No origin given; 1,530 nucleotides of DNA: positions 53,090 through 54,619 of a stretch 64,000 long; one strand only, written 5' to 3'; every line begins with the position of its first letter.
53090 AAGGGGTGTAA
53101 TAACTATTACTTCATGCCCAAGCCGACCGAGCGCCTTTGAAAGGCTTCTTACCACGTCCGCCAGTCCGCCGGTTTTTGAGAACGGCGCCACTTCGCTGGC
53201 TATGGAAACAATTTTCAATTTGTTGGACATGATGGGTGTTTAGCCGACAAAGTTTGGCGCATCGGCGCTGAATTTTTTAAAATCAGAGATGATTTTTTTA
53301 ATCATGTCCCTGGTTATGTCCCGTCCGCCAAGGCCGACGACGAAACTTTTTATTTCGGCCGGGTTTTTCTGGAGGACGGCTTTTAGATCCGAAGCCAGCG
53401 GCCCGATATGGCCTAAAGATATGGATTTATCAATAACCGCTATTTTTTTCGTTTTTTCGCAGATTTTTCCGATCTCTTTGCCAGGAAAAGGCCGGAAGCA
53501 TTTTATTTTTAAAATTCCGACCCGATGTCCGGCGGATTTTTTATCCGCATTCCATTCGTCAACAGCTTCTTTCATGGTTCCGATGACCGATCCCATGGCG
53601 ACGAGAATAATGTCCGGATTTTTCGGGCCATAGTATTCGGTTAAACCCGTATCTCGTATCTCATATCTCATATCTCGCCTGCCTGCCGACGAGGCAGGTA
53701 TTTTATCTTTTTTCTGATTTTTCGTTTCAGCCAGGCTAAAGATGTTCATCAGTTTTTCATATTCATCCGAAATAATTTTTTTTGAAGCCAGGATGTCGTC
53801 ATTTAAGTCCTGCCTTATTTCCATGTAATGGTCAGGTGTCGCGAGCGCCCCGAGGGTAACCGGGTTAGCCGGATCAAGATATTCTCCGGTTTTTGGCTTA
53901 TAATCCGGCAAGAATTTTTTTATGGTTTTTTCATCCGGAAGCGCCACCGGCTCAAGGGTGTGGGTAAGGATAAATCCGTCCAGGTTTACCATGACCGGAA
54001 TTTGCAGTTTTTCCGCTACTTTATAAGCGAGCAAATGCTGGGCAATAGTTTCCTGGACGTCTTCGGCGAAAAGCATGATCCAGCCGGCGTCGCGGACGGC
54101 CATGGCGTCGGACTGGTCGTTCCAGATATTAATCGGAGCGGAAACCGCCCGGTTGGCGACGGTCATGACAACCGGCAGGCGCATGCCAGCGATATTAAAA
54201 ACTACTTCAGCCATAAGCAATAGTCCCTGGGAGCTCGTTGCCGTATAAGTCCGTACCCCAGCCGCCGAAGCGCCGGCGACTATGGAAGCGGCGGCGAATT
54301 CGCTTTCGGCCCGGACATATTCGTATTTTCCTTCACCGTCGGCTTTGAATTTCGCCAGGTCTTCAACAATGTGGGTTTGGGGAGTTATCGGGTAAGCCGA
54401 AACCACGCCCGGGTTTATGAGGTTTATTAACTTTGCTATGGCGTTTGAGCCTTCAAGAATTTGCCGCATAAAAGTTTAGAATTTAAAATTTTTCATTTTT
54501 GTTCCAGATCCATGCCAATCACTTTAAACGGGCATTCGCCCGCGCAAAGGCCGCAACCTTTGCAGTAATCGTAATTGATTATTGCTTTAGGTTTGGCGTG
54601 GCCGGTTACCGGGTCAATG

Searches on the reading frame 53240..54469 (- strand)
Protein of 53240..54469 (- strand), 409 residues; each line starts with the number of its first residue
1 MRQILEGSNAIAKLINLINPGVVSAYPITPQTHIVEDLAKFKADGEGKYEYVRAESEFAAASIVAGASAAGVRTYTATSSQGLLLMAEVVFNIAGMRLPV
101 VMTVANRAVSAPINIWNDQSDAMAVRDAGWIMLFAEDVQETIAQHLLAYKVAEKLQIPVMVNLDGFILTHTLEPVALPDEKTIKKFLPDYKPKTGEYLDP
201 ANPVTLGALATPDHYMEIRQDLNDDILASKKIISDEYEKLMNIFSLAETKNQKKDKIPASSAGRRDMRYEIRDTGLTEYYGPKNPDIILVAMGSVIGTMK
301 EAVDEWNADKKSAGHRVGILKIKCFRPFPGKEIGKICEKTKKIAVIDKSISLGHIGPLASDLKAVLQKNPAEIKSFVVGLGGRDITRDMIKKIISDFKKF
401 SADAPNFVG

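Call 19: search_protein_families(library=pfam, proteins=[window:53240-54469:-])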
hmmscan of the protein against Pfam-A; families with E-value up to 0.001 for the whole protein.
window:53240-54469:- (409 aa): 3 families
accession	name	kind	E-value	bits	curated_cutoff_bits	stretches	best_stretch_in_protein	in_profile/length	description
PF01855.24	POR_N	-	1.3e-74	251.3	27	1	19-234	7-227/231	Pyruvate flavodoxin/ferredoxin oxidoreductase, thiamine diP-bdg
PF17147.9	PFOR_II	-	1.6e-25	89.8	27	1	286-388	2-100/102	Pyruvate:ferredoxin oxidoreductase core domain II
PF02780.25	Transketolase_C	-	3e-05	24.4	25.9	1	283-356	8-77/124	Transketolase, C-terminal domain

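Call 57: search_solved_structures(query=window:53240-54469:-, show_alignments=1, max_evalue=1e-20)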
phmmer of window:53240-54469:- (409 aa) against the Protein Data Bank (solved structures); distinct sequences matched with E-value up to 1e-20: 5.
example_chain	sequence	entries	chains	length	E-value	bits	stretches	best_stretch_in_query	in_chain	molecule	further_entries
9bt4_B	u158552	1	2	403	2.4e-96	326.2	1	4-220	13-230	Pyruvate:Ferredoxin Oxidoreductase, subunit alpha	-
5c4i_A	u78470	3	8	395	1.3e-52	182.2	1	5-234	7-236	Oxalate oxidoreductase subunit alpha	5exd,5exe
6cin_A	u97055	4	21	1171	2e-37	132.3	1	2-240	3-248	PYRUVATE-FERREDOXIN OXIDOREDUCTASE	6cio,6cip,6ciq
7plm_A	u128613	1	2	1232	1.1e-30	110.1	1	7-242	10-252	Pyruvate:ferredoxin oxidoreductase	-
1b0p_A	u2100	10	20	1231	1.1e-30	110.1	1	7-242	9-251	PROTEIN (PYRUVATE-FERREDOXIN OXIDOREDUCTASE) | Pyruvate-Ferredoxin Oxidoreductase | PYRUVATE FERREDOXIN OXIDOREDUCTASE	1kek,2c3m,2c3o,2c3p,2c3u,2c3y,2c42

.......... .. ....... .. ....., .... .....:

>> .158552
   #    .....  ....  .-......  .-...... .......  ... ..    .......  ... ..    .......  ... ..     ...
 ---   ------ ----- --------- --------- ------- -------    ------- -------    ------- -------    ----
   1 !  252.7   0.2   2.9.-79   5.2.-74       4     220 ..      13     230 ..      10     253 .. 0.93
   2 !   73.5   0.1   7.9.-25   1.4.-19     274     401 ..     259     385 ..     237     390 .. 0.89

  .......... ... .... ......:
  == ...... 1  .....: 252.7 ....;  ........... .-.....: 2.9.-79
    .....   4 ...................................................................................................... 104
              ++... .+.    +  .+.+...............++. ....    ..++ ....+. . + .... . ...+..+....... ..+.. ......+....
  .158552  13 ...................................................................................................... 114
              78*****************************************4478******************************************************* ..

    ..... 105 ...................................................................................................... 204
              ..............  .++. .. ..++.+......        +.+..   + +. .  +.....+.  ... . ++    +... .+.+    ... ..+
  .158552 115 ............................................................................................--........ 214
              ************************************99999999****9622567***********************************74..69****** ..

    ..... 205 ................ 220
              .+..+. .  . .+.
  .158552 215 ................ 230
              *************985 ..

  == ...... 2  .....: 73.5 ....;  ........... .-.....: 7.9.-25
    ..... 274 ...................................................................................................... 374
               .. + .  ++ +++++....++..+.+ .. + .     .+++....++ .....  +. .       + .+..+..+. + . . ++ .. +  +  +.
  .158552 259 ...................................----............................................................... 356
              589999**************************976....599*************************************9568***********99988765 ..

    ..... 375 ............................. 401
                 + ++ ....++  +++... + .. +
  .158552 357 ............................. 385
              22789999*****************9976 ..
